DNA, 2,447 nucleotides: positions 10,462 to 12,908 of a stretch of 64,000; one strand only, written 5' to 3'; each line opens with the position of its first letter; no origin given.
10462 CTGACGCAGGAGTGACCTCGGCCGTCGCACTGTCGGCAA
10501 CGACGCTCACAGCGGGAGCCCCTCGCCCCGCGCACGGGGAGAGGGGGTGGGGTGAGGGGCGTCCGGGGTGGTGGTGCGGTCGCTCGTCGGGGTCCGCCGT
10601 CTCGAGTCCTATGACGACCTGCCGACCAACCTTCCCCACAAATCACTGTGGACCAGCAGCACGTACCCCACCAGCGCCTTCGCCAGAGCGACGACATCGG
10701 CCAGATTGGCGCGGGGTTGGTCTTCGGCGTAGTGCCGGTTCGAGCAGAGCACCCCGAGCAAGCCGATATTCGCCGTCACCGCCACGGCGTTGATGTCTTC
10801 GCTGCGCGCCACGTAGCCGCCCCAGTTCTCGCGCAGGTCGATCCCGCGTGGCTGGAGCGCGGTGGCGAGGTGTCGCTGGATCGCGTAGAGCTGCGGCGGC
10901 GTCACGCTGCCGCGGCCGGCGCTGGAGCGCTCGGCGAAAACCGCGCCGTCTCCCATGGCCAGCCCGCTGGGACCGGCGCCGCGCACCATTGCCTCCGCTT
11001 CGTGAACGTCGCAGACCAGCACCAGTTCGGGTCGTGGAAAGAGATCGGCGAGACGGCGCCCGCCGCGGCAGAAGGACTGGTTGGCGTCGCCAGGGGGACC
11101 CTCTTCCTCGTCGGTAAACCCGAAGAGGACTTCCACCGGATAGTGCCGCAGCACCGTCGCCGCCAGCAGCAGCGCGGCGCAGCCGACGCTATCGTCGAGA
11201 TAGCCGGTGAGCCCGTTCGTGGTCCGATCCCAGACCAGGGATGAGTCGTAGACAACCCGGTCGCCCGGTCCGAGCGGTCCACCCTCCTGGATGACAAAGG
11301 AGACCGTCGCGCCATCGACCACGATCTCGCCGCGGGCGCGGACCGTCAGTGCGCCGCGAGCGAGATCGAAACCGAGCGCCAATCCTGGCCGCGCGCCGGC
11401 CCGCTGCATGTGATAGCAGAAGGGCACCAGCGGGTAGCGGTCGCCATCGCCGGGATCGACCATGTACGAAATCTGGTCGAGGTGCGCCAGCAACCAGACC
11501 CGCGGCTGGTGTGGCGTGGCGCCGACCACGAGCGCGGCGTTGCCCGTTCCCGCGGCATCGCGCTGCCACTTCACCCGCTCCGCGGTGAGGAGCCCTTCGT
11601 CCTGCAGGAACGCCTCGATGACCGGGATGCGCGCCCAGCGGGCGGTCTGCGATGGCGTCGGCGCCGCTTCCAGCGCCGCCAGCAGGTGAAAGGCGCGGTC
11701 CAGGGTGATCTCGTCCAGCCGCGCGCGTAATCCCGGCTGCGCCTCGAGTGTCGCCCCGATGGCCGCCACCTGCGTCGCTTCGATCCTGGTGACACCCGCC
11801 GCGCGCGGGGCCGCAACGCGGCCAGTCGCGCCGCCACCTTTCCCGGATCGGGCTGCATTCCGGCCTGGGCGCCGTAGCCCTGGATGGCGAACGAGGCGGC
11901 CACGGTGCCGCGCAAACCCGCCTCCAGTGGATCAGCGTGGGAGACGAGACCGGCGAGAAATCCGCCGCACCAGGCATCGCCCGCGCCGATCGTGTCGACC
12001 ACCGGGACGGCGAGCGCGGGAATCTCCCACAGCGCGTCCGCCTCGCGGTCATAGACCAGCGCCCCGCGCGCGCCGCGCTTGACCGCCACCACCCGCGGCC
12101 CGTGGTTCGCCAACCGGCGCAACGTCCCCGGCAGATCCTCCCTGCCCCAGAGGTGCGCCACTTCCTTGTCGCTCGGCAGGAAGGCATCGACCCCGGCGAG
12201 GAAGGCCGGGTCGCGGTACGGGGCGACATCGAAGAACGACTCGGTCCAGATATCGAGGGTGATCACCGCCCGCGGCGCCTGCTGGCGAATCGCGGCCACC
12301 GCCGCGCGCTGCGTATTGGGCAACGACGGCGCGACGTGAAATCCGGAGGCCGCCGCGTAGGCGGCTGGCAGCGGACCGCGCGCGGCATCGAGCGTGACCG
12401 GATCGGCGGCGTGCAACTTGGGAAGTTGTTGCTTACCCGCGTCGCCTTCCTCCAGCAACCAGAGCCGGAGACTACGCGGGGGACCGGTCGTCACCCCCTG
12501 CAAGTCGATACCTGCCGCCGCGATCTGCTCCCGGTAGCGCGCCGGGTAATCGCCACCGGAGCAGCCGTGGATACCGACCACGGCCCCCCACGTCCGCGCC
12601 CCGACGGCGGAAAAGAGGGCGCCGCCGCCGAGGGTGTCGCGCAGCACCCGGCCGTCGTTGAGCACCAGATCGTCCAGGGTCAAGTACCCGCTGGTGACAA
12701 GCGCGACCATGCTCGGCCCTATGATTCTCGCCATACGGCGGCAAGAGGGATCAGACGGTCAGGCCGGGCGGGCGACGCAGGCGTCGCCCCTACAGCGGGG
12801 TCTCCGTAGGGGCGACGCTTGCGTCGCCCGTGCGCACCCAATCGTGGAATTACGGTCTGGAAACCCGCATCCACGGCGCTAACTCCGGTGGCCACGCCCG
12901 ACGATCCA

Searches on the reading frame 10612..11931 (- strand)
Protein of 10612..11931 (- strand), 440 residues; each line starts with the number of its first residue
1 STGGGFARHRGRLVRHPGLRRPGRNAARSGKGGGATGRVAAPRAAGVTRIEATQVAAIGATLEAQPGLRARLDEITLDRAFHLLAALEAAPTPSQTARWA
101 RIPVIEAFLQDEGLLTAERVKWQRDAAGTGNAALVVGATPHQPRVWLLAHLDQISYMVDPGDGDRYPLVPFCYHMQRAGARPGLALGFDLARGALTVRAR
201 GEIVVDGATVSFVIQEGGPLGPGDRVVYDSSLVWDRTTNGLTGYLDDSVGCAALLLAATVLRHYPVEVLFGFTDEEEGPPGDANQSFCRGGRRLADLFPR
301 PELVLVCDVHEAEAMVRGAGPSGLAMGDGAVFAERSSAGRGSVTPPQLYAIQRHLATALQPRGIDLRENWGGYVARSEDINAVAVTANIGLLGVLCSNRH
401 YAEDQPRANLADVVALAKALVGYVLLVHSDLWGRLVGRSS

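Call 36: search_protein_families(library=pfam, max_evalue=0.01, proteins=[window:10612-11931:-])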
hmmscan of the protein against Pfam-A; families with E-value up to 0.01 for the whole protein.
window:10612-11931:- (440 aa): 2 families
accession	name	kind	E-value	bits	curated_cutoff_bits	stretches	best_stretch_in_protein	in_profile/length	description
PF05343.19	Peptidase_M42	-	0.00012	21.7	23.2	0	222-277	110-167/292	M42 glutamyl aminopeptidase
PF04389.22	Peptidase_M28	-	0.0023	18.1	21.3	0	235-293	22-75/193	Peptidase family M28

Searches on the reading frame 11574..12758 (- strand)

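Call 36: search_protein_families(library=pfam, max_evalue=0.01, proteins=[window:11574-12758:-])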
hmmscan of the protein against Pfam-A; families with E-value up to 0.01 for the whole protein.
window:11574-12758:- (395 aa): 1 family
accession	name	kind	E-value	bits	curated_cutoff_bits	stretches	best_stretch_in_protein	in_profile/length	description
PF00294.29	PfkB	-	9.8e-29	101.1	25.8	1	39-301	31-299/302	pfkB family carbohydrate kinase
